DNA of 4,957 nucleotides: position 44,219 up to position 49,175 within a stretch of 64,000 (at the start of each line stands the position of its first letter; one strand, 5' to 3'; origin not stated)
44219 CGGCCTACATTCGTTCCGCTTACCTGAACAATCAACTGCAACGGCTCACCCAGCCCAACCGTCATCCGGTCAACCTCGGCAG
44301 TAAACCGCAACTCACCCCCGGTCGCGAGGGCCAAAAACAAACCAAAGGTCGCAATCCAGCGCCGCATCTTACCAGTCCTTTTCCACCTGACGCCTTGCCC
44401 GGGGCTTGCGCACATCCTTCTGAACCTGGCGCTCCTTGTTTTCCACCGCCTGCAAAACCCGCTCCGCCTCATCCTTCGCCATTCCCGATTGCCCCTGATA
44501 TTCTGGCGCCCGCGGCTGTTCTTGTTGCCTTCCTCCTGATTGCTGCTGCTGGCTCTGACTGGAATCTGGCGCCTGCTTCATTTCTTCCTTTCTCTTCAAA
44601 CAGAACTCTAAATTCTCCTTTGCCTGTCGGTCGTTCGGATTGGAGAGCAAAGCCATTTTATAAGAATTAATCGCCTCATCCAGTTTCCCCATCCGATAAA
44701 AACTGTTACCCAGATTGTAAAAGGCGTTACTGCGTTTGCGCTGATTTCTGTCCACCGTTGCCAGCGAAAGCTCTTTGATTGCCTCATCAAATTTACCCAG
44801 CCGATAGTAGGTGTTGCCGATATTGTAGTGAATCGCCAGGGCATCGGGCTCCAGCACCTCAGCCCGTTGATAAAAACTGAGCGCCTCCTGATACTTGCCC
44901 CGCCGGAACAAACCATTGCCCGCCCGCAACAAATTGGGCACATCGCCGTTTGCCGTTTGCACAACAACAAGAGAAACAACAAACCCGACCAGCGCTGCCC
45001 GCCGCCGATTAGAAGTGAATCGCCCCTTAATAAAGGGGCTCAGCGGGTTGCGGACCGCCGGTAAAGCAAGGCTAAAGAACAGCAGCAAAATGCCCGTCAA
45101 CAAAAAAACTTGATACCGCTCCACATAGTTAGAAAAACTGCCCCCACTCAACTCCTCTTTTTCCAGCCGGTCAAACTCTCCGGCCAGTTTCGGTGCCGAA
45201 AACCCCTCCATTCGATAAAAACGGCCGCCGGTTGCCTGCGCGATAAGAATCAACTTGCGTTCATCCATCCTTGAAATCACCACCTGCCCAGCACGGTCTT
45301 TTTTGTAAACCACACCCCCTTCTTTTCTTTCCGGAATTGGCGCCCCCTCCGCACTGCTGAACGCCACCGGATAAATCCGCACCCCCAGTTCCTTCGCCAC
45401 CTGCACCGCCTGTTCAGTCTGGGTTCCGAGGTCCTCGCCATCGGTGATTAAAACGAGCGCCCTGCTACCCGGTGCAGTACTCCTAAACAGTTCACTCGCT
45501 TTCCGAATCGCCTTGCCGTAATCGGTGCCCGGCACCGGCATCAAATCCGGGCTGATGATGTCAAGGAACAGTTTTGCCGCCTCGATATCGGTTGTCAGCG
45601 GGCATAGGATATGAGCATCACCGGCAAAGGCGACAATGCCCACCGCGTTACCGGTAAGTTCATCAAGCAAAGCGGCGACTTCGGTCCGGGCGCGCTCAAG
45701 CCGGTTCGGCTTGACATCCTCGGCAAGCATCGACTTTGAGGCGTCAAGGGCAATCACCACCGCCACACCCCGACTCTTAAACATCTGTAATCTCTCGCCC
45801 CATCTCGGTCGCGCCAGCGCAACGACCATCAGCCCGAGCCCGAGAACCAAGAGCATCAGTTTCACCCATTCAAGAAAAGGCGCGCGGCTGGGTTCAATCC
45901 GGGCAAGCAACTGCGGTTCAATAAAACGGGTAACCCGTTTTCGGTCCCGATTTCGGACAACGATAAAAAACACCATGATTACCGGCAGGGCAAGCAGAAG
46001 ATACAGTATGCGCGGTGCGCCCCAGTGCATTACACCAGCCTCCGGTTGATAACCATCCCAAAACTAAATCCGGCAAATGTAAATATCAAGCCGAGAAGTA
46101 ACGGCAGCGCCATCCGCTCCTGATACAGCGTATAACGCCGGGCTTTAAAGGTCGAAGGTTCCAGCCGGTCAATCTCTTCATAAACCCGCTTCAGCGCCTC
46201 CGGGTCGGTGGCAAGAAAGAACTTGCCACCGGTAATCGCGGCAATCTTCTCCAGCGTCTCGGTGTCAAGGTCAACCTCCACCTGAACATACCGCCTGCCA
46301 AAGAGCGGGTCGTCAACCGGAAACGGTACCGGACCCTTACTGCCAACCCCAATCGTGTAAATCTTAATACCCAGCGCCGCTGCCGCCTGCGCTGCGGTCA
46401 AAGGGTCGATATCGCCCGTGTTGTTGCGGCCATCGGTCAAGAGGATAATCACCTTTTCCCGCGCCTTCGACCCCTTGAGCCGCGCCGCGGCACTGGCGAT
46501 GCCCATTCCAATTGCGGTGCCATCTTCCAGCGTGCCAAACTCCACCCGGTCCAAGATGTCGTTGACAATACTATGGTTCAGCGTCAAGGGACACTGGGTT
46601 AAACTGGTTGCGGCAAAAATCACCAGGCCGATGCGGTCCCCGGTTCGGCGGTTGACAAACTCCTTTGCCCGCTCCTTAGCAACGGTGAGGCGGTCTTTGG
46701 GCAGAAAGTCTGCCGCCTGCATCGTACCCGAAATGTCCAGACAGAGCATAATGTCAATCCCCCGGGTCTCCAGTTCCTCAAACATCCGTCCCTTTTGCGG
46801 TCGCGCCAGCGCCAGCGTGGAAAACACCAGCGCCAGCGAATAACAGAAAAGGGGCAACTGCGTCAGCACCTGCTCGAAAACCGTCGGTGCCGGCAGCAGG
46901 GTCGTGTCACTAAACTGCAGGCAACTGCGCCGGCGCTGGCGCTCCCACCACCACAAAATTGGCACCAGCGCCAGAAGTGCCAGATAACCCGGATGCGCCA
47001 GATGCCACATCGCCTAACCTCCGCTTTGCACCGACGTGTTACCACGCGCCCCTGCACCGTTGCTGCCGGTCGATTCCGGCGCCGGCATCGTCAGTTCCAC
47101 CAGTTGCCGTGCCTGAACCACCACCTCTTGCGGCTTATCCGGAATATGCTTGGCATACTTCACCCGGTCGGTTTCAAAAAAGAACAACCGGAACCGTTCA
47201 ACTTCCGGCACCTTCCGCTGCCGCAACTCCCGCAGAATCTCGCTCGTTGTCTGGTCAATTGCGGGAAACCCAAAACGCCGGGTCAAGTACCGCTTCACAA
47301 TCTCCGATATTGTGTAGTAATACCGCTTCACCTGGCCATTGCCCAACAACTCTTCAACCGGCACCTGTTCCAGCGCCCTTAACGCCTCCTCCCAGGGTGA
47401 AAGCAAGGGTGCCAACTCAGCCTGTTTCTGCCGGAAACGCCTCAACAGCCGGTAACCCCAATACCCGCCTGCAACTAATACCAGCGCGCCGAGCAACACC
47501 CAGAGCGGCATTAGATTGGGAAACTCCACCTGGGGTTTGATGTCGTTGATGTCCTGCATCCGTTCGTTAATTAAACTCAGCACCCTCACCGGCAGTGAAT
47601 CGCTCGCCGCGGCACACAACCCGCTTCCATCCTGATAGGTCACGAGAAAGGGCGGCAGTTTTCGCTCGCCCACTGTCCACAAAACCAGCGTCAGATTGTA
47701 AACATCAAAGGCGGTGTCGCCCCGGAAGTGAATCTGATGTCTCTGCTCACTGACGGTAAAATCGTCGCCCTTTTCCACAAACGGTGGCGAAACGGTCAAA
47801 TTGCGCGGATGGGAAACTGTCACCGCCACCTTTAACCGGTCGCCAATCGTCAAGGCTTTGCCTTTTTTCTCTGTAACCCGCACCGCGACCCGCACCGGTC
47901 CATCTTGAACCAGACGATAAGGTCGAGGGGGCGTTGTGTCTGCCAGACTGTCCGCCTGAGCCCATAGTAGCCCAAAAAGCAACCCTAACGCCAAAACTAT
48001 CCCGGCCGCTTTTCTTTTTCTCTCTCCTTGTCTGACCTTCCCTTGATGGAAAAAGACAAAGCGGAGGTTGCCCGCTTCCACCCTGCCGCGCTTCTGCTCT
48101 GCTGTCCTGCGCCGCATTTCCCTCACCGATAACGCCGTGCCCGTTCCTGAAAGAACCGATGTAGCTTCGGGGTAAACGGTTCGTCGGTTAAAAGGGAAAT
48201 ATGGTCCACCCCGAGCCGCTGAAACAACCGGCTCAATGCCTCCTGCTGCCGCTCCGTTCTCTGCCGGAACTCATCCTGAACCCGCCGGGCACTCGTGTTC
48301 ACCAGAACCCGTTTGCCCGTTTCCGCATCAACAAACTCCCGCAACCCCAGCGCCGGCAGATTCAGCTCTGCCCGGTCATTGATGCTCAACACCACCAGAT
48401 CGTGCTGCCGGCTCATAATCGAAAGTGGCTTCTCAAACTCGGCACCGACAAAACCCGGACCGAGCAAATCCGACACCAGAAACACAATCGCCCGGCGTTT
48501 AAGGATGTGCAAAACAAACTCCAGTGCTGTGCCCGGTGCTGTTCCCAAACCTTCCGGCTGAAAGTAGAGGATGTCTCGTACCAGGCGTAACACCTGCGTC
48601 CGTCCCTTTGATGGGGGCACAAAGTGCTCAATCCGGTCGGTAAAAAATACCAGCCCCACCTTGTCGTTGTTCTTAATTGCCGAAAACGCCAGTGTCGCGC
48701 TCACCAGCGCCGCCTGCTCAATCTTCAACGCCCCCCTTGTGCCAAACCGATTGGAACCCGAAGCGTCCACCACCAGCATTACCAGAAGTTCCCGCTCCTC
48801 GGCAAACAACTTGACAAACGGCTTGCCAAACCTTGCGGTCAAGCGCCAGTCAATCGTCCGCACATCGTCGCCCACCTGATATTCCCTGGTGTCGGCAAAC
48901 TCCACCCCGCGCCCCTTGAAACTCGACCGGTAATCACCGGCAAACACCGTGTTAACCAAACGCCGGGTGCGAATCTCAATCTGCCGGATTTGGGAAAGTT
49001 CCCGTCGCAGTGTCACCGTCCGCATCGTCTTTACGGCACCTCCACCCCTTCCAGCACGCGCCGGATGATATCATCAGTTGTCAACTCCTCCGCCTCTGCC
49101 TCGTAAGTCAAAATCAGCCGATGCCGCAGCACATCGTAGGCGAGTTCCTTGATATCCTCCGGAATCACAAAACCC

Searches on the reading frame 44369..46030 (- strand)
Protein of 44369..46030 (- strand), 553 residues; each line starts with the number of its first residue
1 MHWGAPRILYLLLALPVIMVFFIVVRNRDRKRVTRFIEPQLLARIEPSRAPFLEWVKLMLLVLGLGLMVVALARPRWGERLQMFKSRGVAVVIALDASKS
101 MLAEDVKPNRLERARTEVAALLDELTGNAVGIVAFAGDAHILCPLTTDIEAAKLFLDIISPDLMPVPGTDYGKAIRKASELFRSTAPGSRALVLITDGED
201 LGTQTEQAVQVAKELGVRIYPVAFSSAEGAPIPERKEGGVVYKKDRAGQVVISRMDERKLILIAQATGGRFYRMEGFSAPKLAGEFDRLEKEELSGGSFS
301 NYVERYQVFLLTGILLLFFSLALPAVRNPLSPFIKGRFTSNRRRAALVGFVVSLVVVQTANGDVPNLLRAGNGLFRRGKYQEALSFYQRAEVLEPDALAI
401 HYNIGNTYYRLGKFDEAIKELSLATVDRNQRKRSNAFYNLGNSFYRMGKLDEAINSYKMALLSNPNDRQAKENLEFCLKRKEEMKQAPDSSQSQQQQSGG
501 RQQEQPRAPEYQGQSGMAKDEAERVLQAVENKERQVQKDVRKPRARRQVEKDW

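Call 25: search_protein_families(library=pfam, proteins=[window:44369-46030:-], max_evalue=0.001)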
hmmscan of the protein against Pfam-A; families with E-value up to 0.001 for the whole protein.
window:44369-46030:- (553 aa): 18 families
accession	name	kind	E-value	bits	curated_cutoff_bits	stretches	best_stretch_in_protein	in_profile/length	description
PF00515.34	TPR_1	-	2.6e-21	74.9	27.8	2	435-467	2-34/34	Tetratricopeptide repeat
PF07719.23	TPR_2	-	4.6e-19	67.4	27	3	435-467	2-34/34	Tetratricopeptide repeat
PF13519.12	VWA_2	-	2.4e-18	67.1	27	1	91-199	1-107/107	von Willebrand factor type A domain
PF13414.12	TPR_11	-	8.3e-17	61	26.8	3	371-412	1-42/42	TPR repeat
PF00092.34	VWA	-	1.8e-14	54.8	23.8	1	91-228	2-143/174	von Willebrand factor type A domain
PF13432.12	TPR_16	-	9.8e-13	48.7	32.7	1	368-422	1-55/65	Tetratricopeptide repeat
PF13424.12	TPR_12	-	1e-11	45.3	30.1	2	397-461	2-72/77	Tetratricopeptide repeat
PF13176.12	TPR_7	-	1.9e-11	43.5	27.9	0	436-468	1-35/36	Tetratricopeptide repeat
PF13181.12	TPR_8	-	8.5e-11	41.6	25.7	0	436-467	3-34/34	Tetratricopeptide repeat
PF14559.12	TPR_19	-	1.7e-10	41.5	25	1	374-425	1-52/68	Tetratricopeptide repeat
PF13174.12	TPR_6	-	7.6e-10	39.2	26.3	0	436-466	2-32/33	Tetratricopeptide repeat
PF13428.12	TPR_14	-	2.1e-08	34.5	23.5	0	367-403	4-40/44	Tetratricopeptide repeat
PF13374.12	TPR_10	-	1.4e-07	31.7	27.5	0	403-418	7-22/42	Tetratricopeptide repeat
PF12895.13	ANAPC3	-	2.5e-07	31.3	27.2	1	374-421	33-79/82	Anaphase-promoting complex, cyclosome, subunit 3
PF13371.12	TPR_9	-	5.1e-05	23.6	35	0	373-422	4-53/73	Tetratricopeptide repeat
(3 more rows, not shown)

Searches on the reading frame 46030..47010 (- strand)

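Call 75: search_protein_families(library=pfam, proteins=[window:46030-47010:-], max_evalue=0.0001)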
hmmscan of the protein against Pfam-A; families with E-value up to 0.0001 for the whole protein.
window:46030-47010:- (326 aa): 3 families
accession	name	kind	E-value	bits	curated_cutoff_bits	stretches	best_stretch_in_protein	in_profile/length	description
PF00092.34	VWA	-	1.3e-19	71.5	23.8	1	86-278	1-173/174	von Willebrand factor type A domain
PF13519.12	VWA_2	-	2.8e-16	60.5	27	1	87-194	1-106/107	von Willebrand factor type A domain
PF07584.16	BatA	-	3.7e-05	24.5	25.9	1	3-71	3-77/77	Aerotolerance regulator N-terminal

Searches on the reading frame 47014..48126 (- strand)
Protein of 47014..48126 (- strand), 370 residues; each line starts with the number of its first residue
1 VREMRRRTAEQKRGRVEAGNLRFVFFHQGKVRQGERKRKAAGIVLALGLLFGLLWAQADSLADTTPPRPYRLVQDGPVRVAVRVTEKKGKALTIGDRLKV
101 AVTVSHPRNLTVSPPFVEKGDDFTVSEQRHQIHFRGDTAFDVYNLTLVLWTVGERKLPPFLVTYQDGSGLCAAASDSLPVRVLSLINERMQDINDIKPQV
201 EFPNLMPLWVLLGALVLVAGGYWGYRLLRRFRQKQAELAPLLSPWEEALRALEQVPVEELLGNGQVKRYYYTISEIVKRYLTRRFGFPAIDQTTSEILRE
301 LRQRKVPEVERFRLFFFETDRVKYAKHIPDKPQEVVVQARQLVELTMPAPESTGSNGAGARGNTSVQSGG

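Call 75: search_protein_families(library=pfam, proteins=[window:47014-48126:-], max_evalue=0.0001)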
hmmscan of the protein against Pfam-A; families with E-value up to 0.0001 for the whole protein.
window:47014-48126:- (370 aa): 1 family
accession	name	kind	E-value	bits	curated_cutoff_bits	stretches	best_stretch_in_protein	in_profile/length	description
PF14316.11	DUF4381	-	3.5e-06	27.8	27.2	1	190-294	3-93/145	Domain of unknown function (DUF4381)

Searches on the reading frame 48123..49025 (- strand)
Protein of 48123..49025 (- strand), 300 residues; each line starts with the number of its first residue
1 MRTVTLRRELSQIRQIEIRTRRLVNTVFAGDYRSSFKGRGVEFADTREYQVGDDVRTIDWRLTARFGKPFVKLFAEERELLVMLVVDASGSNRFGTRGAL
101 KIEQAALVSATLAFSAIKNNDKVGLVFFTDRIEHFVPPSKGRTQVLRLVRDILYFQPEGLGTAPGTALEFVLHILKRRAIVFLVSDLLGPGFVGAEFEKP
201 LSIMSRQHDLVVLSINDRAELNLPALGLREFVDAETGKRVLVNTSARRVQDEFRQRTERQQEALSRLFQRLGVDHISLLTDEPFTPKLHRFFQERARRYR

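Call 75: search_protein_families(library=pfam, proteins=[window:48123-49025:-], max_evalue=0.0001)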
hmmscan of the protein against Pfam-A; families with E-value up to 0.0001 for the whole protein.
window:48123-49025:- (300 aa): 2 families
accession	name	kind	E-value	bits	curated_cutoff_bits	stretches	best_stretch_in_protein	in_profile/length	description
PF01882.25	DUF58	-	1e-68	231.2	23.4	1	45-262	1-215/216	Protein of unknown function DUF58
PF13519.12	VWA_2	-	6.1e-16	59.4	27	1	82-186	1-105/107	von Willebrand factor type A domain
